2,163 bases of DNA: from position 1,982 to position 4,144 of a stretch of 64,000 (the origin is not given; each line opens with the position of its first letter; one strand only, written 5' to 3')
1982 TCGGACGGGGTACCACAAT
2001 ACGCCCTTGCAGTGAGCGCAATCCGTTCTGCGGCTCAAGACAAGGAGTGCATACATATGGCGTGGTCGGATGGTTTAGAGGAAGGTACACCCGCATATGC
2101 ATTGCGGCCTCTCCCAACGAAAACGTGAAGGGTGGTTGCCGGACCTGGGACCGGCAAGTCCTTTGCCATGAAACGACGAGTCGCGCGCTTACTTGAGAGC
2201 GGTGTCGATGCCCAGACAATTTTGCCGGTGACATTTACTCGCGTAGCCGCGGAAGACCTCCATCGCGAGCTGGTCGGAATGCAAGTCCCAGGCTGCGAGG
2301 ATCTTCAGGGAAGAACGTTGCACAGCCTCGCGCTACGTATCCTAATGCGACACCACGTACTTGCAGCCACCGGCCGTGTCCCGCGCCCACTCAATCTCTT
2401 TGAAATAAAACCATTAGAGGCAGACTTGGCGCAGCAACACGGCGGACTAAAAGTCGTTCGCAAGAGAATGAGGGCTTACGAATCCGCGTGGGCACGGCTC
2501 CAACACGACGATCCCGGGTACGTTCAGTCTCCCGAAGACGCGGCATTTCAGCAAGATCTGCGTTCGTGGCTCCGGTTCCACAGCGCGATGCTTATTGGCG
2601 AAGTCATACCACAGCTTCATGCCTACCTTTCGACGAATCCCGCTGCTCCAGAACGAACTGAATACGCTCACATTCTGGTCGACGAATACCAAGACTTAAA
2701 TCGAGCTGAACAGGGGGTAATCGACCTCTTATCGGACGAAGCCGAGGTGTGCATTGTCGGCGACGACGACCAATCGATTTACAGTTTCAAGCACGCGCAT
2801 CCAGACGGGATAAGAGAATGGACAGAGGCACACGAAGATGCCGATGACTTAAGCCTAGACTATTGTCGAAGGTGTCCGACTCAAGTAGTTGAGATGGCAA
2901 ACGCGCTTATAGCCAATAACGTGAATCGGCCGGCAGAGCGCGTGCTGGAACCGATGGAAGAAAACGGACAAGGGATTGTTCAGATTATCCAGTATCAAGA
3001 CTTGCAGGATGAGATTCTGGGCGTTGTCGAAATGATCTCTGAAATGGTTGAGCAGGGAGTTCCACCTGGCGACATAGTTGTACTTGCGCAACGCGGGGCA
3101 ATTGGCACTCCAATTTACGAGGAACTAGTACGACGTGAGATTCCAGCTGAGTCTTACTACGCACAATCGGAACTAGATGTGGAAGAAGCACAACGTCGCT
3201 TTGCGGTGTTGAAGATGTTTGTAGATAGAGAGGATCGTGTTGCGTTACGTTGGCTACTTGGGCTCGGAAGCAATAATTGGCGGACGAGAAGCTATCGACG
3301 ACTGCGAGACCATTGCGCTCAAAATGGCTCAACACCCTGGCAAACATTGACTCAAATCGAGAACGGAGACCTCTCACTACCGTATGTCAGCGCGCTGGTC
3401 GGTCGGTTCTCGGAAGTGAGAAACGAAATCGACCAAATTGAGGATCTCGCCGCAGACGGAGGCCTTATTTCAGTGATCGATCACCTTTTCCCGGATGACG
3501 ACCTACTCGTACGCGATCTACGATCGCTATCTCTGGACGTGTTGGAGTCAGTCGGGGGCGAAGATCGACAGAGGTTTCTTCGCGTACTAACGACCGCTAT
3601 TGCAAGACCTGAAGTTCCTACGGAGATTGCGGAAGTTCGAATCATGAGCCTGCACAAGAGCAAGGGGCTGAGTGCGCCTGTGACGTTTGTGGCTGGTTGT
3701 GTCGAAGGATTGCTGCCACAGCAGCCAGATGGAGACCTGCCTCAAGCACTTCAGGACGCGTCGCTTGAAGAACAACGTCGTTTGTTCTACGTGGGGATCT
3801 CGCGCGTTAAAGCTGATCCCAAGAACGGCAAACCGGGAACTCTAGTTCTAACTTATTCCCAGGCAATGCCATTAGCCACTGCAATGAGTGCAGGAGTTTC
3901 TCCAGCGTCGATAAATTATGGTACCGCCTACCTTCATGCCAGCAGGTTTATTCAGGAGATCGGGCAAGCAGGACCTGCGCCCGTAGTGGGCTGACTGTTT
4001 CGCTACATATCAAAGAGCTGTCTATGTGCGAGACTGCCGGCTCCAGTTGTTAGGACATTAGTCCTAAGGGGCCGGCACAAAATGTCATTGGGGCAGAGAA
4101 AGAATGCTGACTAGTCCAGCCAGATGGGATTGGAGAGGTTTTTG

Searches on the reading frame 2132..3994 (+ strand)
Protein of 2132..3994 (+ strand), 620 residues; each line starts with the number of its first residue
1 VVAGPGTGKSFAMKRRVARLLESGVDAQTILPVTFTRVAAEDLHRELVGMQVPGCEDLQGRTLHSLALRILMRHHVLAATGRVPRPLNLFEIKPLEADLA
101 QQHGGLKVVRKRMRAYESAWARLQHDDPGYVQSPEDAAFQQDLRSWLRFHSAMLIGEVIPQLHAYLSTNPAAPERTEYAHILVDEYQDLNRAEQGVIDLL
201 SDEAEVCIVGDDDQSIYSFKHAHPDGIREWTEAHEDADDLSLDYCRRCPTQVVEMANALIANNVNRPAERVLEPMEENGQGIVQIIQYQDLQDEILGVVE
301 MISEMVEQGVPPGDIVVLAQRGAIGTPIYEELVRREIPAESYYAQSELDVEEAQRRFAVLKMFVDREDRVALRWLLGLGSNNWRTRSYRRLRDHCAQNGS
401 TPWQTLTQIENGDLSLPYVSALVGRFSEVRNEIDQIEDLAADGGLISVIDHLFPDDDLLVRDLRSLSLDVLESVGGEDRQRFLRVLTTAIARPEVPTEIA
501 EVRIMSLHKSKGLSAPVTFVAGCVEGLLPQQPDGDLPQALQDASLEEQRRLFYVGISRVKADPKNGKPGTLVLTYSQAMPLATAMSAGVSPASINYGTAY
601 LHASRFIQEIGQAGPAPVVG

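Call 54: search_protein_families(library=pfam, alignment_id=A5, max_evalue=0.0001)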
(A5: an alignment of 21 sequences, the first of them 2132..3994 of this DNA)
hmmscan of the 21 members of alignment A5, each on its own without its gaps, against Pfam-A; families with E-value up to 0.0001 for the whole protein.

A. member 1, window:2132-3994:+ (620 aa): 3 families
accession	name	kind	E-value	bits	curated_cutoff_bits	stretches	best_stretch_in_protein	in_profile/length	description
PF00580.27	UvrD-helicase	-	4.8e-33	115.4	23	1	2-231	19-267/271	UvrD/REP helicase N-terminal domain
PF13361.12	UvrD_C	-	3.2e-22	79.9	25.6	2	500-561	285-341/350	UvrD-like helicase C-terminal domain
PF13245.12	AAA_19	-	5.9e-17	62.5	25.1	1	2-220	17-134/134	AAA domain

B. families by the number of members that match (of 21 scanned): 25 families
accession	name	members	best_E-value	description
PF07719.23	TPR_2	2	3.3e-09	Tetratricopeptide repeat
PF13432.12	TPR_16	2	5e-08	Tetratricopeptide repeat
PF13414.12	TPR_11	2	7.8e-06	TPR repeat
PF16313.11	DUF4953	1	4.3e-60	Met-zincin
PF02690.20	Na_Pi_cotrans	1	4.4e-48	Na+/Pi-cotransporter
PF01435.24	Peptidase_M48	1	1.5e-36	Peptidase family M48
PF08378.17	NERD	1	1.9e-36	Nuclease-related domain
PF00580.27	UvrD-helicase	1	4.8e-33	UvrD/REP helicase N-terminal domain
PF00005.33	ABC_tran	1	1.4e-31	ABC transporter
PF17148.9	DUF5117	1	1.1e-29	Domain of unknown function (DUF5117)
PF13361.12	UvrD_C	1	3.2e-22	UvrD-like helicase C-terminal domain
PF00486.34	Trans_reg_C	1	2.9e-18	Transcriptional regulatory protein, C terminal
PF13245.12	AAA_19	1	5.9e-17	AAA domain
PF02687.27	FtsX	1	3e-16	FtsX-like permease C-terminal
PF12704.14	MacB_PCD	1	1e-14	MacB-like periplasmic core domain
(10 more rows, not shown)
